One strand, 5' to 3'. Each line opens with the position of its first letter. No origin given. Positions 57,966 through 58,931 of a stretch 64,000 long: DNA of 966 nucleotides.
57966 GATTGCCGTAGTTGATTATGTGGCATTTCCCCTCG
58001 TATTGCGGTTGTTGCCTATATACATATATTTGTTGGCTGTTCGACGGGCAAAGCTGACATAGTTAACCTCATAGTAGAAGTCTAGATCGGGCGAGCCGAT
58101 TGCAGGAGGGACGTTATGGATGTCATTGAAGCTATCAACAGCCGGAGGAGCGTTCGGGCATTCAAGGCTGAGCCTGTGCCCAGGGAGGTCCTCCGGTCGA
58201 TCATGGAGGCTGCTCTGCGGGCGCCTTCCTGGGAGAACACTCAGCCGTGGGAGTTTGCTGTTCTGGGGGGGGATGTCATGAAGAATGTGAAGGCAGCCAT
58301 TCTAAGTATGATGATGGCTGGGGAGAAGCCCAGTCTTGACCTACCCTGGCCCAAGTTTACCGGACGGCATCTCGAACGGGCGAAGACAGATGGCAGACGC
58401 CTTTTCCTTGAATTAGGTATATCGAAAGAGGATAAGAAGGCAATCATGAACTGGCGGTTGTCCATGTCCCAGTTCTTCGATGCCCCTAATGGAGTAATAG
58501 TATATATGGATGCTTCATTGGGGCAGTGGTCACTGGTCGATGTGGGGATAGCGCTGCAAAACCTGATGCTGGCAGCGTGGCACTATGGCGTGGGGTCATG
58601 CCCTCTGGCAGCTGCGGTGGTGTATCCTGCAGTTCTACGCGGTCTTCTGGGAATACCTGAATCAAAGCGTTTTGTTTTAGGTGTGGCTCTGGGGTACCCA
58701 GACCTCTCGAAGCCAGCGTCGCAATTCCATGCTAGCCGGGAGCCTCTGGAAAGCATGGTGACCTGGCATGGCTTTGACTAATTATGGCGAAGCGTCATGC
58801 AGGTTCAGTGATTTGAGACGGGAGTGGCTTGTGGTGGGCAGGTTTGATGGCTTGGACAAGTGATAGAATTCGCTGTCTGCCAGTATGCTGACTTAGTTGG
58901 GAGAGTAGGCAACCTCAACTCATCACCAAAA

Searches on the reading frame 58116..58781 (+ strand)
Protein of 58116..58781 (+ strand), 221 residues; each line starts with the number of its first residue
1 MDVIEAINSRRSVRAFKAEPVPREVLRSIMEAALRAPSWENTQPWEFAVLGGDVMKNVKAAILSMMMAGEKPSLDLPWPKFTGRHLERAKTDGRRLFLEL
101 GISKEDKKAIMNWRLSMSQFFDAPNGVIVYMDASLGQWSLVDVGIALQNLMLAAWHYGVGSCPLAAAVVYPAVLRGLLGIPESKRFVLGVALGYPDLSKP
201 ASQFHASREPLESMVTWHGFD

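Call 75: search_protein_families(library=pfam, proteins=[window:58116-58781:+], max_evalue=0.0001)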
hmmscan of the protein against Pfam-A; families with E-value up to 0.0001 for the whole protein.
window:58116-58781:+ (221 aa): 2 families
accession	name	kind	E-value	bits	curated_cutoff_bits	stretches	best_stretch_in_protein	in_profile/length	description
PF00881.29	Nitroreductase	-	1.8e-32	113.3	23.5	1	7-194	1-167/167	Nitroreductase family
PF14512.11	TM1586_NiRdase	-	8.8e-14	52.1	27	0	100-216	43-150/215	Putative TM nitroreductase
